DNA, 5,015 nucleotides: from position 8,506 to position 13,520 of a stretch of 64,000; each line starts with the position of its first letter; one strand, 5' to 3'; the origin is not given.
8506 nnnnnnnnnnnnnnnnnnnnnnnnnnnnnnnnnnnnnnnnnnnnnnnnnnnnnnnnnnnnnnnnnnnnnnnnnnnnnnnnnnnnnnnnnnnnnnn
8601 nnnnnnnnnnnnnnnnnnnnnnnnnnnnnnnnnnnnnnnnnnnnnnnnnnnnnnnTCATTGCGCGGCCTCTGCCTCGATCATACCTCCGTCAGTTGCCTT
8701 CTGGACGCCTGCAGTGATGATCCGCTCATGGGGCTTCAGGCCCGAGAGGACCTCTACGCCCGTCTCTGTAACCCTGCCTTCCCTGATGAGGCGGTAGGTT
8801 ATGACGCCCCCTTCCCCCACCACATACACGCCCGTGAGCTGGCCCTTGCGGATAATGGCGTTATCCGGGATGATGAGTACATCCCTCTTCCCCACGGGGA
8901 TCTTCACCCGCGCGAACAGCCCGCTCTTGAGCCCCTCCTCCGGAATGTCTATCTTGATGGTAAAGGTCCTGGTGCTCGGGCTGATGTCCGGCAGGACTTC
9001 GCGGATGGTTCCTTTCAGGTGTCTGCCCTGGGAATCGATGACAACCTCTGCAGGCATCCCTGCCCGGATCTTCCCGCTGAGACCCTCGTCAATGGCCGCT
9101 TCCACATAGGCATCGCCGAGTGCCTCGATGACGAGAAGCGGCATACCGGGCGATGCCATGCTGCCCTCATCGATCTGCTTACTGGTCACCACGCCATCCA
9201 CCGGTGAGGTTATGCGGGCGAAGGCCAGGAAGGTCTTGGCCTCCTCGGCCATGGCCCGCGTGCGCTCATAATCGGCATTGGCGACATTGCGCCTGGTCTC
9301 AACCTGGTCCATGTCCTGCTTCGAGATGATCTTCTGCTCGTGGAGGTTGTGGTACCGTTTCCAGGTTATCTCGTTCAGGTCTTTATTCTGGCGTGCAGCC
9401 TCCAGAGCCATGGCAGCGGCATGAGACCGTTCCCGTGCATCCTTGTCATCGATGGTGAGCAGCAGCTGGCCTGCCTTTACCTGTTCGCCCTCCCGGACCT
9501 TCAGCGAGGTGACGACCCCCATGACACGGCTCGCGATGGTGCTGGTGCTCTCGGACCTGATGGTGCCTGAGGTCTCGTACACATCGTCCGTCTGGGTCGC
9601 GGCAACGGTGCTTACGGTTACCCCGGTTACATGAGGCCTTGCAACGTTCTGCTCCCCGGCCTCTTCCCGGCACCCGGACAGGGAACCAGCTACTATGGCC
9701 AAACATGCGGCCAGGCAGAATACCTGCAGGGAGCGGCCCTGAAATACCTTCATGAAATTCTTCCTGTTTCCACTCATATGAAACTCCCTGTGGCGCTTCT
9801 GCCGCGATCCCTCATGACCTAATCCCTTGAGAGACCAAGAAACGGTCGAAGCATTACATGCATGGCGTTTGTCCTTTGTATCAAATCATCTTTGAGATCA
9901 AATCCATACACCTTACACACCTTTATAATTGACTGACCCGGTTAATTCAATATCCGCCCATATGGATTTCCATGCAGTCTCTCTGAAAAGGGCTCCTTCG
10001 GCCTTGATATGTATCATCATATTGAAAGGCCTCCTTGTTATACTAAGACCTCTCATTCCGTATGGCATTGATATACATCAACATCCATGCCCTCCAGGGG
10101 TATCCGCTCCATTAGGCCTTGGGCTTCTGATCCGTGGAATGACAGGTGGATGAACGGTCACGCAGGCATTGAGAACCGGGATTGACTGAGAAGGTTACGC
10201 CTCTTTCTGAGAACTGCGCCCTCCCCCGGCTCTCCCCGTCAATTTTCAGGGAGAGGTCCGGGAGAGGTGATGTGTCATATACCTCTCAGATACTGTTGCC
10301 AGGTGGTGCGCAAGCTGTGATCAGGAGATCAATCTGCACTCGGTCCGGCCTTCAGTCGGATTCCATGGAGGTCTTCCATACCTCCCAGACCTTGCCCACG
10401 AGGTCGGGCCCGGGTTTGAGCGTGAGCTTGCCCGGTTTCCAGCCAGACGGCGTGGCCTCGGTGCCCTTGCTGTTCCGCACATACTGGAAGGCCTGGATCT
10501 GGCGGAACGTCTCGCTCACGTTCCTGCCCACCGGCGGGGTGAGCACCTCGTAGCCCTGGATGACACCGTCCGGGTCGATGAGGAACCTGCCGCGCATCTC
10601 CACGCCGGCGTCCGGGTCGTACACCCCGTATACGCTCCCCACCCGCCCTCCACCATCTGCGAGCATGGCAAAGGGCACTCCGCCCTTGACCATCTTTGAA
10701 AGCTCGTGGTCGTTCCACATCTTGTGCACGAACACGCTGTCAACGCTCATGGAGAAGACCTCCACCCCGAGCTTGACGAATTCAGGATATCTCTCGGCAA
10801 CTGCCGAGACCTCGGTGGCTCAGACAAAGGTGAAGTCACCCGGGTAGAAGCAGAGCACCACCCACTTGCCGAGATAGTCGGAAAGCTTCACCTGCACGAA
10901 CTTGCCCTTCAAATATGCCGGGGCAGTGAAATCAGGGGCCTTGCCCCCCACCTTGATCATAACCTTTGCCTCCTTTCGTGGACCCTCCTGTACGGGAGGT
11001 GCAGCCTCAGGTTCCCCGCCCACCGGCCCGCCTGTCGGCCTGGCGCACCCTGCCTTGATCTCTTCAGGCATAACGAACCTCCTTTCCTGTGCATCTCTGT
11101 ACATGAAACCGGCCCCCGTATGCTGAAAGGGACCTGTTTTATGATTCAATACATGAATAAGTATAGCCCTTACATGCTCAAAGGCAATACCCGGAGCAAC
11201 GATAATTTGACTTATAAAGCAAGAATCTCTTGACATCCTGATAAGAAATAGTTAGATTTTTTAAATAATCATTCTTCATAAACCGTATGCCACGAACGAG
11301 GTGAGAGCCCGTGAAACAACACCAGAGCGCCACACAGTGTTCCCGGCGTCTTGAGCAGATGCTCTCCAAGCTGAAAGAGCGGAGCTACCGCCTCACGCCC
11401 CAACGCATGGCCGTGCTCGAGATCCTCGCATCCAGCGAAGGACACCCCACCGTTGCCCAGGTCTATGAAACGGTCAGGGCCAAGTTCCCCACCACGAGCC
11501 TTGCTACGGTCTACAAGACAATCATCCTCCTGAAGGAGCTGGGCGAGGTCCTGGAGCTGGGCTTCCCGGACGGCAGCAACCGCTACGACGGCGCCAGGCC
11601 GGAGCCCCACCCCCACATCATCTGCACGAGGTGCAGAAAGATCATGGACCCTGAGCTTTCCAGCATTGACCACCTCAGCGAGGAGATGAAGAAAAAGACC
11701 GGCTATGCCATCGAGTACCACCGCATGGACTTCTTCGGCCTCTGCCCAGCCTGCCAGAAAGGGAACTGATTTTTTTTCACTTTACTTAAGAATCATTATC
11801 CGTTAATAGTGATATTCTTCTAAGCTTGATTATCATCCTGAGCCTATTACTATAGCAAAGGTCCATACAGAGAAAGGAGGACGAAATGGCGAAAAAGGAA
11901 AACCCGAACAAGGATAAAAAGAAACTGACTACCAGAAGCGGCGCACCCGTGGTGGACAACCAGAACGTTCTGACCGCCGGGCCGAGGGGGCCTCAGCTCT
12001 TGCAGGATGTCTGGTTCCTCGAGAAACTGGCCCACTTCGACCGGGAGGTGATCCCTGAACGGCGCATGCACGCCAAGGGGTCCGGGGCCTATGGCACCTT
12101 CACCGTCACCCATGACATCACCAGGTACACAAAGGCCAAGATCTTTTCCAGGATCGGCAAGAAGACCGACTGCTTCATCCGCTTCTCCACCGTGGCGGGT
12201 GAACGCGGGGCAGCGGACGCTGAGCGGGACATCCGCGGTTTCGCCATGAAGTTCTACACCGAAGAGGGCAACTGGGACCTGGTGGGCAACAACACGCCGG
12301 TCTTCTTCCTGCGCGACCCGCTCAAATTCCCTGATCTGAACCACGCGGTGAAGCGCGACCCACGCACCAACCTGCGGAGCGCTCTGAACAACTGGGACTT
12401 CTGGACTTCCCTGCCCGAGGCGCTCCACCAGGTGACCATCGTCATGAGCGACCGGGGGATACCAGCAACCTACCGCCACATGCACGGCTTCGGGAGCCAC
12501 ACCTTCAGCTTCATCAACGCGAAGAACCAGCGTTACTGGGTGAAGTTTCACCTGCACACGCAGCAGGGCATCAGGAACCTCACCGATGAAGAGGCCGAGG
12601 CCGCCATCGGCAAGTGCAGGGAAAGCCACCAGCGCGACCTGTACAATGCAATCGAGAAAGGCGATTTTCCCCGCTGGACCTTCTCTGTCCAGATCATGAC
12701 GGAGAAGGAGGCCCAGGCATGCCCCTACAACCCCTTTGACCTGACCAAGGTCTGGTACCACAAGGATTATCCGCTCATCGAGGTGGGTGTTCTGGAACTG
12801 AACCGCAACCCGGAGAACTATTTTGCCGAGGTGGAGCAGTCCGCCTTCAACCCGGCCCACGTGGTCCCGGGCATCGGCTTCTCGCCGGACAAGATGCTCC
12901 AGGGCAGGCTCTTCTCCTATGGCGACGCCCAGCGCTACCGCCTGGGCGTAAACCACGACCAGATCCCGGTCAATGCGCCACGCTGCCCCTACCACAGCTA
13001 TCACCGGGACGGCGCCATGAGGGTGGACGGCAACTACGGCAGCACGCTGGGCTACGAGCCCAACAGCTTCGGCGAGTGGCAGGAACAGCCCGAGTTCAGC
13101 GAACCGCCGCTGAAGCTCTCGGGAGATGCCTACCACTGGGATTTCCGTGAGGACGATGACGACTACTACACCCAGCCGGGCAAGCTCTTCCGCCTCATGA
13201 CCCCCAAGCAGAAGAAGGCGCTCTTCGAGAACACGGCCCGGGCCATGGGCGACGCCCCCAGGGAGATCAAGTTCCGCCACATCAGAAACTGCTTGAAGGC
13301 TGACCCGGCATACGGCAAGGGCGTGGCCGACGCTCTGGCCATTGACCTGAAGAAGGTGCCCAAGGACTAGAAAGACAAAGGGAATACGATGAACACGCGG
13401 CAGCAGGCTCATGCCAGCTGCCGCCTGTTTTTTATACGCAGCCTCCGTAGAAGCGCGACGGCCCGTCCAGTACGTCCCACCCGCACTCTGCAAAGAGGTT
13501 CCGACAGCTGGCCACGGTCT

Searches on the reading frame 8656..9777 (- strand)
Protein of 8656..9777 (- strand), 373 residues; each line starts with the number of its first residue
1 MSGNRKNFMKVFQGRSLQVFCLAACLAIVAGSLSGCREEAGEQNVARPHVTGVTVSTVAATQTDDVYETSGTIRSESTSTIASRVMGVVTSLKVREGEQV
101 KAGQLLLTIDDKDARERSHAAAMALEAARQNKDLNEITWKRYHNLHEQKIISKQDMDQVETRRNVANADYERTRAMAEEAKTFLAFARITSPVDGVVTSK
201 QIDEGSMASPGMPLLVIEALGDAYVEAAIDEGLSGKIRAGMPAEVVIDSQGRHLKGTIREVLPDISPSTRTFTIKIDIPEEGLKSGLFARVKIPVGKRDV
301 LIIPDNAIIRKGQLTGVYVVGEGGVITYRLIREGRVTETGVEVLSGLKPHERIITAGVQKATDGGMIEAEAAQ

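Call 10: search_protein_families(library=pfam, proteins=[window:8656-9777:-])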
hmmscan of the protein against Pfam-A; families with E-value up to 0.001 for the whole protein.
window:8656-9777:- (373 aa): 5 families
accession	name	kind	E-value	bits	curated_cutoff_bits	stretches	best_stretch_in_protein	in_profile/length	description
PF16576.10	HlyD_D23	-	1.5e-25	90.2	30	1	72-289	11-214/214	Barrel-sandwich domain of CusB or HlyD membrane-fusion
PF13437.12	HlyD_3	-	2.6e-23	83.2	22.2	2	189-281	2-96/106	HlyD family secretion protein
PF13533.13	Biotin_lipoyl_2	-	2.2e-11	43.7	29.8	1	80-110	2-32/32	Biotin-lipoyl like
PF12700.13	HlyD_2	-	5.6e-08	32.4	25.1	1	209-332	253-372/416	HlyD family secretion protein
PF00364.28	Biotin_lipoyl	-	4e-07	30.2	22.1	0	80-109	44-73/73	Biotin-requiring enzyme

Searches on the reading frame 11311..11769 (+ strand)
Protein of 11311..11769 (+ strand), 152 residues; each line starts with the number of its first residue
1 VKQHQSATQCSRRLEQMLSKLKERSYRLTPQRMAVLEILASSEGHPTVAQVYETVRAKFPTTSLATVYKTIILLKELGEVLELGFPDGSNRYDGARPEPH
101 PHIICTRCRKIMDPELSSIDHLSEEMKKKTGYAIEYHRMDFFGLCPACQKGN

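Call 10: search_protein_families(library=pfam, proteins=[window:11311-11769:+])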
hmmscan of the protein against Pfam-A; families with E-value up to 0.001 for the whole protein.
window:11311-11769:+ (152 aa): 1 family
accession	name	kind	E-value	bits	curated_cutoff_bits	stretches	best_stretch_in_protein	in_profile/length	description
PF01475.25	FUR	-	7e-30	104.1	23.1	1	24-141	2-120/121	Ferric uptake regulator family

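Call 68: search_protein_families(library=ncbifam, proteins=[window:11311-11769:+], max_evalue=1e-10)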
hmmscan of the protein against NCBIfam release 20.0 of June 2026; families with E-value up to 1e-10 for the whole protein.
window:11311-11769:+ (152 aa): 6 families
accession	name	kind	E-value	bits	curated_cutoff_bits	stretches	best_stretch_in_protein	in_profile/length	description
NF052545.1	TransRegPerRClab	equivalog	1.9e-37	128.3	180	1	15-150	2-136/138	transcriptional regulator PerR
NF051892.1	TransRegFurBacil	equivalog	5.5e-27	94.7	220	1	12-150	3-145/149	ferric iron uptake transcriptional regulator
NF047406.1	TransRegPerRTherm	equivalog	2.7e-25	89.1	200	1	27-150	5-127/130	manganese-dependent transcriptional regulator PerR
NF051891.1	TransRegFurHelico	equivalog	5.3e-16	58.8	200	1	14-150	11-147/148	ferric iron uptake transcriptional regulator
NF008646.0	PRK11639.1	equivalog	9.6e-13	48.2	167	1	14-150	10-148/171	zinc uptake transcriptional repressor Zur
NF006999.0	PRK09462.1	equivalog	5.4e-11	42.3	146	1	20-146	7-134/148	ferric iron uptake transcriptional regulator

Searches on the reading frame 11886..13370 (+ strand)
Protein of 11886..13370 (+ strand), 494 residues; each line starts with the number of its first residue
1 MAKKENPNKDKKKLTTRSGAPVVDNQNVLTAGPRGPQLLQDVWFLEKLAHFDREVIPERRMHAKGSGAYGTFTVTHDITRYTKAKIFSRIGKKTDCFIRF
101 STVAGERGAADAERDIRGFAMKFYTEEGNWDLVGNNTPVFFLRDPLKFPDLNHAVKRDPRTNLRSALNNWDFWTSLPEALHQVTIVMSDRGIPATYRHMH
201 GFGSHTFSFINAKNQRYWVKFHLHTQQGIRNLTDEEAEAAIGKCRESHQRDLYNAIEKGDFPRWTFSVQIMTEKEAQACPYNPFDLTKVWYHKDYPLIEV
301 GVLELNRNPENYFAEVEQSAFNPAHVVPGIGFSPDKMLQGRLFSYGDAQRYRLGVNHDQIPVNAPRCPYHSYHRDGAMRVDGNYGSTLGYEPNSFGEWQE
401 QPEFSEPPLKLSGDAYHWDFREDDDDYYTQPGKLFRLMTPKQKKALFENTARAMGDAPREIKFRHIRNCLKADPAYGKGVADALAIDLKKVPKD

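Call 10: search_protein_families(library=pfam, proteins=[window:11886-13370:+])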
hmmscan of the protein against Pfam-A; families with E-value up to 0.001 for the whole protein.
window:11886-13370:+ (494 aa): 2 families
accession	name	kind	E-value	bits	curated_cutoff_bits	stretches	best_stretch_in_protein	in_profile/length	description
PF00199.24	Catalase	-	5.9e-193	641.6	25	1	15-396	1-382/383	Catalase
PF06628.17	Catalase-rel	-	2.2e-20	73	30.1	1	422-484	2-65/65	Catalase-related immune-responsive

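Call 13: find_encoding_contigs(protein=window:11886-13370:+, flank=10000, max_places=4)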
Protein window:11886-13370:+ (494 aa): no gene with exactly this product is on record in the collection.

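Call 68: search_protein_families(library=ncbifam, proteins=[window:11886-13370:+], max_evalue=1e-10)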
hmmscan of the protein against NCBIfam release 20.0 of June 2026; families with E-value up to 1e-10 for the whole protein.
window:11886-13370:+ (494 aa): 1 family
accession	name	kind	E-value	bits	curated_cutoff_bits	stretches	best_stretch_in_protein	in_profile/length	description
NF008422.0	PRK11249.1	equivalog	6.2e-144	481.2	1102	1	8-490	71-565/752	catalase HPII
